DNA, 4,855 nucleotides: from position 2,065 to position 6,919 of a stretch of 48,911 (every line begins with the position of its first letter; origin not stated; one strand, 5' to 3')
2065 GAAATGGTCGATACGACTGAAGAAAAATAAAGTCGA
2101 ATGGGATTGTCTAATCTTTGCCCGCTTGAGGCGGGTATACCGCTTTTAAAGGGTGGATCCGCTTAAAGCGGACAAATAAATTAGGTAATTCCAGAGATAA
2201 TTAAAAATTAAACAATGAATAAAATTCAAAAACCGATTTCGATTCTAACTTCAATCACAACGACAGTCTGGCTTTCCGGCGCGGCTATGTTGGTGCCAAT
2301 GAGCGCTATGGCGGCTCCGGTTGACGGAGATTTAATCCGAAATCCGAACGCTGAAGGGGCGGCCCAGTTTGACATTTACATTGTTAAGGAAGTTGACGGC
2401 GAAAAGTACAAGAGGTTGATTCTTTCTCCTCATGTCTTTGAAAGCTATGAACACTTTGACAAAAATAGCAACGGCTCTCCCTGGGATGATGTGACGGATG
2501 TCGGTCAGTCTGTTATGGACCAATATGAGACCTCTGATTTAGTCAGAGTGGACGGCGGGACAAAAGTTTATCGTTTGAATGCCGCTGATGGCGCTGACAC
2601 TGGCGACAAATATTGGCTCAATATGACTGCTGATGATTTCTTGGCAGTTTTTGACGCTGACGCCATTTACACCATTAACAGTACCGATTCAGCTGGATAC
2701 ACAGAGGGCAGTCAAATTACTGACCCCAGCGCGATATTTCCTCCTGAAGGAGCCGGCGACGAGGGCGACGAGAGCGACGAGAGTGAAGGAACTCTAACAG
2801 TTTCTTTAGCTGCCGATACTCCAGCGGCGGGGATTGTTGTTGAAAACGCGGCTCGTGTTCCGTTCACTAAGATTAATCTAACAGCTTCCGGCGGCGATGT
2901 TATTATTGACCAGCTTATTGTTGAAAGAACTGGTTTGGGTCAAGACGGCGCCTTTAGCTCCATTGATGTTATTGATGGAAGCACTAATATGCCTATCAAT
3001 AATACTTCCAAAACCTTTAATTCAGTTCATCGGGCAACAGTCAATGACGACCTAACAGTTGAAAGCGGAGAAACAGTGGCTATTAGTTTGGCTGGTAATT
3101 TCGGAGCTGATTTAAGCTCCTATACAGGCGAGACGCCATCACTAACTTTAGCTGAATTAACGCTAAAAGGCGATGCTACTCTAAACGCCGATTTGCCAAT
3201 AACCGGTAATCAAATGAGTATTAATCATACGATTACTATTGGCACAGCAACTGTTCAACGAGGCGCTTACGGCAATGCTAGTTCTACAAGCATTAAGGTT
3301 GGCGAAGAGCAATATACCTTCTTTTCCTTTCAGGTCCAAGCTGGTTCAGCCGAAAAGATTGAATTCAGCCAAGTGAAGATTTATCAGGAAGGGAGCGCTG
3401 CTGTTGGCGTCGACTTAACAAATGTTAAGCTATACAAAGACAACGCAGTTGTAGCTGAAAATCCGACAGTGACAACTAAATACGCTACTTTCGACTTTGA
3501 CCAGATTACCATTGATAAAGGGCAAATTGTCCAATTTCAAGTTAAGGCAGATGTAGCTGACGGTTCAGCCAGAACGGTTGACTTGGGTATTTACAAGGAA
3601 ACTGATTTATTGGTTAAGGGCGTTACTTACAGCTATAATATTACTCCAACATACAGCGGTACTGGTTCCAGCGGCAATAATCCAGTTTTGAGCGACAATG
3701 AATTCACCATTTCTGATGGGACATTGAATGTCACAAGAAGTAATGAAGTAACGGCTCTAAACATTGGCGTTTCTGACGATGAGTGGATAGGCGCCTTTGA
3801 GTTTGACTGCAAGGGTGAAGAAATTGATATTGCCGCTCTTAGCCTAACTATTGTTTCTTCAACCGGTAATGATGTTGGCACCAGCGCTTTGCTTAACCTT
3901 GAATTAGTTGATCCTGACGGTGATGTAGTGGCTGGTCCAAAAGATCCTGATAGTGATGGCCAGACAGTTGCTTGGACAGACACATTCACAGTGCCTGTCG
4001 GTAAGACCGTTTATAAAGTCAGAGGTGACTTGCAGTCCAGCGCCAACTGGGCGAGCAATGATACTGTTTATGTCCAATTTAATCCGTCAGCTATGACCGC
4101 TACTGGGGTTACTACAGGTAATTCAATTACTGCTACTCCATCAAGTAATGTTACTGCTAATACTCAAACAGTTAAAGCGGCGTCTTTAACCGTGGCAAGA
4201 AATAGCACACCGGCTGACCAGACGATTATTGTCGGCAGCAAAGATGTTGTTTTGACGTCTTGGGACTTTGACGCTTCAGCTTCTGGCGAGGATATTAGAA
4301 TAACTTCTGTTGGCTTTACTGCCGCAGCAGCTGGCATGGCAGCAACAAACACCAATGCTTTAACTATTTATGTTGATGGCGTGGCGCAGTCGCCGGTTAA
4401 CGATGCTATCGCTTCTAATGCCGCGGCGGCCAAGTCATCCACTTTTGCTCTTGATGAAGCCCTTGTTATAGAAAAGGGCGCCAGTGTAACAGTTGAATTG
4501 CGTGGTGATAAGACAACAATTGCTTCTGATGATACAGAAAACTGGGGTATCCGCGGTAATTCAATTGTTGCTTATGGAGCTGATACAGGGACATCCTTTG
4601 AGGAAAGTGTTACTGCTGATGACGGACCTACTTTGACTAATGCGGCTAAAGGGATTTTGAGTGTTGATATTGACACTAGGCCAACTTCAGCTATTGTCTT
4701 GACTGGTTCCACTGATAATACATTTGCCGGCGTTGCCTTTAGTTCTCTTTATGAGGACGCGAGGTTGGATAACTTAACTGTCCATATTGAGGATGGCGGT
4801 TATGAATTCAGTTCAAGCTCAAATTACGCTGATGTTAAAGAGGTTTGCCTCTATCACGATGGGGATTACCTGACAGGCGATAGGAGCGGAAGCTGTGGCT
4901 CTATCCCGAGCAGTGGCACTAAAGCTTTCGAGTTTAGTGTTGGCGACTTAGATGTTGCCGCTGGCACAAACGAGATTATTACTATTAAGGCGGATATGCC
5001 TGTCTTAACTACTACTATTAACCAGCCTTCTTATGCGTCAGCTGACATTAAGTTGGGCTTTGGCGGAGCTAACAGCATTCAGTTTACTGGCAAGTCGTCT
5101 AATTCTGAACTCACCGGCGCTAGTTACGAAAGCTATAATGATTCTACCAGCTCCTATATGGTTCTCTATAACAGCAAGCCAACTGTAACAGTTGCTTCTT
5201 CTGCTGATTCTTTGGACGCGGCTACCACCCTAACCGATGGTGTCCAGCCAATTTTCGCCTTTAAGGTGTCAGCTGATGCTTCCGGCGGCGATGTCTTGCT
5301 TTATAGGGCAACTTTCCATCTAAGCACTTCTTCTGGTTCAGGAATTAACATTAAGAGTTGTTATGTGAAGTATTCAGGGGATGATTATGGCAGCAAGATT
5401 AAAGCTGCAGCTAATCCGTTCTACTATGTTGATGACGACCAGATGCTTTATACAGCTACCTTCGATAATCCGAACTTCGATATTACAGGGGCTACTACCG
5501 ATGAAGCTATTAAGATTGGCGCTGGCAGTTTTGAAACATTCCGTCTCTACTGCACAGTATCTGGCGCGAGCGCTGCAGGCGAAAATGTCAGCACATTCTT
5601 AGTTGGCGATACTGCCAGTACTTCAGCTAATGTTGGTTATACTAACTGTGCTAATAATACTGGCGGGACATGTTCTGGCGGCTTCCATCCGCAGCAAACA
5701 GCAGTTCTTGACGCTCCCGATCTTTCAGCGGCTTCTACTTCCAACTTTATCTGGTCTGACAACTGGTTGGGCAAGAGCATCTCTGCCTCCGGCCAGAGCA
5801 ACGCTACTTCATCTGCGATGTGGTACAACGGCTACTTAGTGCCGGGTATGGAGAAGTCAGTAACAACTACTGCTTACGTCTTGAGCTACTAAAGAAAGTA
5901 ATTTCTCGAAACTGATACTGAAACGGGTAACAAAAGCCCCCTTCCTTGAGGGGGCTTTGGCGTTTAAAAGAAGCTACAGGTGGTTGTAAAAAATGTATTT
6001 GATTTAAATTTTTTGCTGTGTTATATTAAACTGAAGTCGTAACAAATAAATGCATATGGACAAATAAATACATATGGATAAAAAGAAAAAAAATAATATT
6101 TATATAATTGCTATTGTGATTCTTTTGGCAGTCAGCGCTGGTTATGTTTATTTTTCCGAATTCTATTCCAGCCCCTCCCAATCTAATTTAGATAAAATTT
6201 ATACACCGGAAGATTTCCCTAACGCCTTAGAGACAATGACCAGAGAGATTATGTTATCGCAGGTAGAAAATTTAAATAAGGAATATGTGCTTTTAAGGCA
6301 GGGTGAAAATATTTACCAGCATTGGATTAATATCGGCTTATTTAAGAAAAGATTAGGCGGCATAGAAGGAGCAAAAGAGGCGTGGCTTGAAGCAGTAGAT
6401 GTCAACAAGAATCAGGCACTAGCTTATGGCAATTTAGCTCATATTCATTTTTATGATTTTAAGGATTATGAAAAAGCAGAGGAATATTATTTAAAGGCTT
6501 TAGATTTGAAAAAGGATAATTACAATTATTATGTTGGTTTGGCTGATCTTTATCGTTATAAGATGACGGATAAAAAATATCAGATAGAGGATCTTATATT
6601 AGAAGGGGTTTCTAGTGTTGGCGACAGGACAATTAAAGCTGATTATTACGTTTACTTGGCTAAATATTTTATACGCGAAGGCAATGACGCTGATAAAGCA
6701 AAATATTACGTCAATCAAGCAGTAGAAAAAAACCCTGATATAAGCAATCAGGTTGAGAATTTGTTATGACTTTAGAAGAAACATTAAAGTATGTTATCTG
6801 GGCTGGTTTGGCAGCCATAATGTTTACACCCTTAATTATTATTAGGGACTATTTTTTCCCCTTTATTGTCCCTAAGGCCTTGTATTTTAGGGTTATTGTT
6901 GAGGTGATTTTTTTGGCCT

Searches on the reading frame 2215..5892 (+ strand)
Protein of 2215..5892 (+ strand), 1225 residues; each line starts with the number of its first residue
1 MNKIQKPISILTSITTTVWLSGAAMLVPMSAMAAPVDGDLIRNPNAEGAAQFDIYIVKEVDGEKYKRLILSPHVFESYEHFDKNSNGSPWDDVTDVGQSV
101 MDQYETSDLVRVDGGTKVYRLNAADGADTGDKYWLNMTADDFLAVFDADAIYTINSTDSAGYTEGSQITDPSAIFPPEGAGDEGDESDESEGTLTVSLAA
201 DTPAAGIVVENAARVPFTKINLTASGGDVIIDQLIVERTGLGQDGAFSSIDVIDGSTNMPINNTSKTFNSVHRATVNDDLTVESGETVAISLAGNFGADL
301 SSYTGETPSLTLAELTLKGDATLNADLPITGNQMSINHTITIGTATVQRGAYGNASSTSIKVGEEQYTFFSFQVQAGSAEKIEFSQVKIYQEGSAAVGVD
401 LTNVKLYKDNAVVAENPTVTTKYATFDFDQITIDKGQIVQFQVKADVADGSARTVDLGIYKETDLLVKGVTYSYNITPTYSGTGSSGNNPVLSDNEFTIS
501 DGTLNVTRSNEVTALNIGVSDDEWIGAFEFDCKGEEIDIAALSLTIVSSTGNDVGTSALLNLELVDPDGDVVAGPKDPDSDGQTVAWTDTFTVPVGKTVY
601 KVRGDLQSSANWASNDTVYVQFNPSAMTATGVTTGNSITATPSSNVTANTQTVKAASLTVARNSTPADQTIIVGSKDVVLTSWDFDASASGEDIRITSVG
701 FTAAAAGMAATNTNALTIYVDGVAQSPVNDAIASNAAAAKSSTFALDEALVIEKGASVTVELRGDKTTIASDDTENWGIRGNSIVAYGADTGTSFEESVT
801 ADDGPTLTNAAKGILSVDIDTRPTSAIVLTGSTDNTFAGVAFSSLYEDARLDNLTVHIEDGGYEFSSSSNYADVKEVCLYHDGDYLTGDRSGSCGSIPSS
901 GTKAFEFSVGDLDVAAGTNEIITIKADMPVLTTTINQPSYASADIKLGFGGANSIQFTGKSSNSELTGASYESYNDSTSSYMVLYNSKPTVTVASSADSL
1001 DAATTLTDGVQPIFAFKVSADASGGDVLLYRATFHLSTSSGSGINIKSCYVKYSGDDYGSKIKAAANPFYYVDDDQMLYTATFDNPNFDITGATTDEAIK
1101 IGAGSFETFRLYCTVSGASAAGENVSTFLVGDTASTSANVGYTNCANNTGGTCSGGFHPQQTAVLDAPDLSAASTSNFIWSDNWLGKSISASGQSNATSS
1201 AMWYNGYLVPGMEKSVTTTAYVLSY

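Call 4: search_protein_families(library=pfam, proteins=[window:2215-5892:+], max_evalue=0.001)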
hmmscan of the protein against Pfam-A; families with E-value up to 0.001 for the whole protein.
window:2215-5892:+ (1225 aa): 0 families

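Call 14: search_protein_families(library=ncbifam, proteins=[window:2215-5892:+], max_evalue=0.00001)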
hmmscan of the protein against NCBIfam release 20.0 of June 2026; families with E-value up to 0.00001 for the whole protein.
window:2215-5892:+ (1225 aa): 0 families

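Call 19: search_protein_families(library=pfam, proteins=[window:2215-5892:+], max_evalue=5)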
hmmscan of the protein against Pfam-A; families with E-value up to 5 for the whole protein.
window:2215-5892:+ (1225 aa): 0 families

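Call 65: find_homologous_proteins(query=window:2215-5892:+, max_evalue=0.001)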
Query window:2215-5892:+ (1225 aa): 344 proteins with E <= 0.001 among 8000 candidates; the best 120 are listed.
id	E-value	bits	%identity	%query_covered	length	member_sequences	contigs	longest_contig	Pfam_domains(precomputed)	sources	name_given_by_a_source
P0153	0.0e+0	2663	100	100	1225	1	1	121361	-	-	-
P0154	0.0e+0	1496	60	100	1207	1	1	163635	-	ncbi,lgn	-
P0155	0.0e+0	1486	60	100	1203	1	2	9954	-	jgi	-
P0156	0.0e+0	1464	60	100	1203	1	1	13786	-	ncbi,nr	ncbi:MAG: hypothetical protein ISS02_01170 [Candidatus Portnoybacteria bacterium]|nr:hypothetical pr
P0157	0.0e+0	1461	61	100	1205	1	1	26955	-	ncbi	-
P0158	0.0e+0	1458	59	100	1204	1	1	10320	-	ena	-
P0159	0.0e+0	1453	59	100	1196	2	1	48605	-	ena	-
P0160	0.0e+0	1449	59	100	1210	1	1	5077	-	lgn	-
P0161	0.0e+0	1401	57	100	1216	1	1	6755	-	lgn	-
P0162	0.0e+0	1390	57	100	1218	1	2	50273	-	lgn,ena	-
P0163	0.0e+0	1390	58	100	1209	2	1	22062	-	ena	-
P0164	0.0e+0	1389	59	98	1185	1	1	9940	-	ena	-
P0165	0.0e+0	1386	58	100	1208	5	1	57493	-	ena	-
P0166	0.0e+0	1377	56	100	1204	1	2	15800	-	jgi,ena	-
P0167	0.0e+0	1376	58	100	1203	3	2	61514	-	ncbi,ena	-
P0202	0.0e+0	1072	50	99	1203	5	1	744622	-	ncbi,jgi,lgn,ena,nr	ncbi:hypothetical protein KKF19_00795 [Patescibacteria group bacterium]|nr:hypothetical protein [Pat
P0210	1.9e-249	849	43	100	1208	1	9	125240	-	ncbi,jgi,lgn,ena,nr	ncbi:hypothetical protein HOD96_00520 [Candidatus Falkowbacteria bacterium]|jgi:hypothetical protein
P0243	1.1e-194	668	42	84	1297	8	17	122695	-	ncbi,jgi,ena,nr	ncbi:MAG: hypothetical protein A3C85_03785 [Candidatus Doudnabacteria bacterium RIFCSPHIGHO2_02_FULL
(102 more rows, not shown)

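Call 66: find_encoding_contigs(protein=P0154, flank=10000, max_places=2)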
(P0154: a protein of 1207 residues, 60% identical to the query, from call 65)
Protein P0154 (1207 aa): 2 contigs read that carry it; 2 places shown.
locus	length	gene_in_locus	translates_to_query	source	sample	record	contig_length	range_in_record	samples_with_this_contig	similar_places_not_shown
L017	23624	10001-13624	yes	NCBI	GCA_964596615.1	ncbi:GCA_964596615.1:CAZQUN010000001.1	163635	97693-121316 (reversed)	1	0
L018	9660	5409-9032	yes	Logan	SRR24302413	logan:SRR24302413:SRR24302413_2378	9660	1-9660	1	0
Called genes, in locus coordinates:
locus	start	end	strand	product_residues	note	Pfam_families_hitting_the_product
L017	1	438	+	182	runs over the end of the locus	-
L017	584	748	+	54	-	-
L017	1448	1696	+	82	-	-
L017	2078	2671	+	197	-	-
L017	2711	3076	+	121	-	-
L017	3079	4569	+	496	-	PF28123:DUF8370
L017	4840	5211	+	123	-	PF13560:HTH_31, PF01381:HTH_3 (weak), PF12844:HTH_19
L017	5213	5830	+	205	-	PF06114:Peptidase_M78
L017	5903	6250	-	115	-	-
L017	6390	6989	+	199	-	PF00551:Formyl_trans_N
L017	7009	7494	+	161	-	-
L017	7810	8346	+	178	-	PF08220:HTH_DeoR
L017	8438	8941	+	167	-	PF04542:Sigma70_r2, PF08281:Sigma70_r4_2, PF04545:Sigma70_r4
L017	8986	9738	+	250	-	PF18915:DUF5667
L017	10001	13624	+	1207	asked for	-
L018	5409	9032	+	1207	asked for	-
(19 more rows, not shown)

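Call 67: find_encoding_contigs(protein=P0202, flank=10000, max_places=2)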
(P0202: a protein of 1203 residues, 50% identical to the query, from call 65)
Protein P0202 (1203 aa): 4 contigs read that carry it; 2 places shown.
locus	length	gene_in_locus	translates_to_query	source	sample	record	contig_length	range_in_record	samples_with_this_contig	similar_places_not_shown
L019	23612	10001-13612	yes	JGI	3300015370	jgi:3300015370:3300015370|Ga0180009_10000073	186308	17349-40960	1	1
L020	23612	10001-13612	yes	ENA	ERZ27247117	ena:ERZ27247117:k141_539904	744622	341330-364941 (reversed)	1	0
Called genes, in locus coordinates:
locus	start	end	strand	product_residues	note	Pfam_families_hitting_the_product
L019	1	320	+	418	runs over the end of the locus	PF18911:PKD_4 (weak)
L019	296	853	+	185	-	PF07963:N_methyl (weak)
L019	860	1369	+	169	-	-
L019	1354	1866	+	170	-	PF07963:N_methyl (weak)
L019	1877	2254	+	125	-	-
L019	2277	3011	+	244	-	PF13365:Trypsin_2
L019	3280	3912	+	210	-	-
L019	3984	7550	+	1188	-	-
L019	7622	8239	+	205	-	PF01797:Y1_Tnp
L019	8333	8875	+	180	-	PF04542:Sigma70_r2, PF08281:Sigma70_r4_2, PF04545:Sigma70_r4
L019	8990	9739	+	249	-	PF18915:DUF5667 (weak)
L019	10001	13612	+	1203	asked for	-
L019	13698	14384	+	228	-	PF13428:TPR_14 (faint), PF23914:TPR_CcmH_CycH (faint), PF13424:TPR_12 (faint), PF14559:TPR_19 (faint), PF21033:RMD1-3 (faint), PF00515:TPR_1 (faint), PF13431:TPR_17 (faint), PF07719:TPR_2 (faint), +3 more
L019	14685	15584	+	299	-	-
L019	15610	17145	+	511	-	PF08239:SH3_3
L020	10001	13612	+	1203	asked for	-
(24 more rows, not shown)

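Call 84: find_encoding_contigs(protein=P0210, flank=10000, max_places=1)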
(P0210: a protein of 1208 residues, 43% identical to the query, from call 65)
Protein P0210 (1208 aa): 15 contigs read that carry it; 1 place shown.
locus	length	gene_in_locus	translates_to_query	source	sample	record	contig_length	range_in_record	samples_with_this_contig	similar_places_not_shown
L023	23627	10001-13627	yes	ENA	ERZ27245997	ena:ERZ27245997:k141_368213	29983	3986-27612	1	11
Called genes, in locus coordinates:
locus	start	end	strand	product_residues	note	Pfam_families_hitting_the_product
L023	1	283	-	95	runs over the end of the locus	-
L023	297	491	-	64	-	-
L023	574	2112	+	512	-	PF02874:ATP-synt_ab_N, PF00006:ATP-synt_ab, PF00306:ATP-synt_ab_C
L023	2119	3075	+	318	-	PF00231:ATP-synt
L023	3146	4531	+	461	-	PF02874:ATP-synt_ab_N, PF00006:ATP-synt_ab, PF22919:ATP-synt_VA_C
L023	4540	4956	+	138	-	PF02823:ATP-synt_DE_N, PF00401:ATP-synt_DE (weak)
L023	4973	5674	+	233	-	PF00535:Glycos_transf_2, PF10111:Glyco_tranf_2_2, PF13641:Glyco_tranf_2_3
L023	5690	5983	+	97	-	-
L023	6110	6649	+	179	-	PF07638:Sigma70_ECF, PF04542:Sigma70_r2, PF08281:Sigma70_r4_2, PF04545:Sigma70_r4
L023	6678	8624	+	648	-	PF00884:Sulfatase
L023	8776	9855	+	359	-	PF18915:DUF5667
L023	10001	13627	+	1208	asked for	-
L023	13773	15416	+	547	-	PF02366:PMT, PF13231:PMT_2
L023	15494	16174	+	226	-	PF13424:TPR_12 (faint), PF00515:TPR_1 (faint), PF07719:TPR_2 (faint)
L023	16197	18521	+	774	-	PF04932:Wzy_C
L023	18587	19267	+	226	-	PF01386:Ribosomal_L25p, PF14693:Ribosomal_TL5_C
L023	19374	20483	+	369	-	PF01098:FTSW_RODA_SPOVE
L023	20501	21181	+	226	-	PF01996:F420_ligase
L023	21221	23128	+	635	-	PF25917:BSH_RND (faint), PF25881:HH_YBHG (faint), PF25940:LcnD_C (faint), PF25990:Beta-barrel_YknX (weak), PF26002:Beta-barrel_AprE (weak)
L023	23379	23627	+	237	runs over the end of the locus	PF00005:ABC_tran, PF02463:SMC_N (weak), PF13304:AAA_21 (faint)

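Call 85: find_encoding_contigs(protein=P0243, flank=10000, max_places=1)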
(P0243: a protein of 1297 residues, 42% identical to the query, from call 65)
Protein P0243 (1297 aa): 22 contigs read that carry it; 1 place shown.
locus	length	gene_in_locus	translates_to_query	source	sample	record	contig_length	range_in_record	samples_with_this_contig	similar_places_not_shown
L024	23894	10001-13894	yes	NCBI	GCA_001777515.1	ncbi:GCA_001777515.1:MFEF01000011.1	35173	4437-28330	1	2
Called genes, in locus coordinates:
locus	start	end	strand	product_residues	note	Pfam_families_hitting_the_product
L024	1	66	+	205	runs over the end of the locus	PF07963:N_methyl (weak)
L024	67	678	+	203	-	PF07963:N_methyl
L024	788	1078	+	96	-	PF04365:BrnT_toxin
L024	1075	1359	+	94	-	PF12441:CopG_antitoxin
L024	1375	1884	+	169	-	PF07963:N_methyl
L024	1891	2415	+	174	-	-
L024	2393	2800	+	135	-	-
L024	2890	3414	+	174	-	-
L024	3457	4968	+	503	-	PF00989:PAS, PF08448:PAS_4 (weak), PF13426:PAS_9, PF00512:HisKA, PF02518:HATPase_c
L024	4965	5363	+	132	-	PF00072:Response_reg, PF20274:cREC_REC (weak)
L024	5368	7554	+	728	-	PF00932:LTD, PF01336:tRNA_anti-codon (faint)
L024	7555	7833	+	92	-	PF00216:Bac_DNA_binding, PF18291:HU-HIG, PF14908:HU-CCDC81_euk_1 (weak)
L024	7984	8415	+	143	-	PF18895:T4SS_pilin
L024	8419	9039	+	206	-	PF01944:SpoIIM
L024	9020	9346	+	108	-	PF01035:DNA_binding_1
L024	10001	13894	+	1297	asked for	-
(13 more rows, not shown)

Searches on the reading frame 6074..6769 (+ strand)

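Call 4: search_protein_families(library=pfam, proteins=[window:6074-6769:+], max_evalue=0.001)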
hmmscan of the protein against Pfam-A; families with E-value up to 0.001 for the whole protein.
window:6074-6769:+ (231 aa): 6 families
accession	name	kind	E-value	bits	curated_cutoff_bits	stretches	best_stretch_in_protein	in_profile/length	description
PF13424.12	TPR_12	-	1.1e-07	32.4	30.1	2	100-147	29-76/77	Tetratricopeptide repeat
PF13428.12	TPR_14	-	7.6e-06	26.6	23.5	0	129-159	14-44/44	Tetratricopeptide repeat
PF13181.12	TPR_8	-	5.2e-05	23.5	25.7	1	117-149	3-34/34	Tetratricopeptide repeat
PF13432.12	TPR_16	-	7.7e-05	23.5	32.7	1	93-148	9-63/65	Tetratricopeptide repeat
PF13374.12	TPR_10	-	0.00044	20.6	27.5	0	115-147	2-33/42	Tetratricopeptide repeat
PF13176.12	TPR_7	-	0.00048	20.5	27.9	0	117-148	1-31/36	Tetratricopeptide repeat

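Call 19: search_protein_families(library=pfam, proteins=[window:6074-6769:+], max_evalue=5)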
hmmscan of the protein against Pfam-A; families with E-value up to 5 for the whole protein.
window:6074-6769:+ (231 aa): 13 families
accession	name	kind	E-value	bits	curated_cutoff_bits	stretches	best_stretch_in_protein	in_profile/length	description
PF13424.12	TPR_12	-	1.1e-07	32.4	30.1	2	100-147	29-76/77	Tetratricopeptide repeat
PF13428.12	TPR_14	-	7.6e-06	26.6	23.5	1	129-159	14-44/44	Tetratricopeptide repeat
PF13181.12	TPR_8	-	5.2e-05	23.5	25.7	1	117-149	3-34/34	Tetratricopeptide repeat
PF13432.12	TPR_16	-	7.7e-05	23.5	32.7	1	93-148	9-63/65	Tetratricopeptide repeat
PF13374.12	TPR_10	-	0.00044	20.6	27.5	1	115-147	2-33/42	Tetratricopeptide repeat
PF13176.12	TPR_7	-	0.00048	20.5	27.9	1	117-148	1-31/36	Tetratricopeptide repeat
PF13414.12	TPR_11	-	0.0014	18.7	26.8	2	95-126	8-39/42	TPR repeat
PF00515.34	TPR_1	-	0.0015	18.7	27.8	1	115-149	1-34/34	Tetratricopeptide repeat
PF13431.12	TPR_17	-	0.0024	18.5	24.4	2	104-136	2-33/34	Tetratricopeptide repeat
PF07719.23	TPR_2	-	0.0033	17.9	27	2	129-149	14-34/34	Tetratricopeptide repeat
PF09610.15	Myco_arth_vir_N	-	0.071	13.8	22.4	1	3-21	5-23/32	Mycoplasma virulence signal region (Myco_arth_vir_N)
PF14559.12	TPR_19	-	0.12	13.2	25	1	130-160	5-35/68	Tetratricopeptide repeat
PF08238.18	Sel1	-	0.18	12.9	30.7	1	117-145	3-34/36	Sel1 repeat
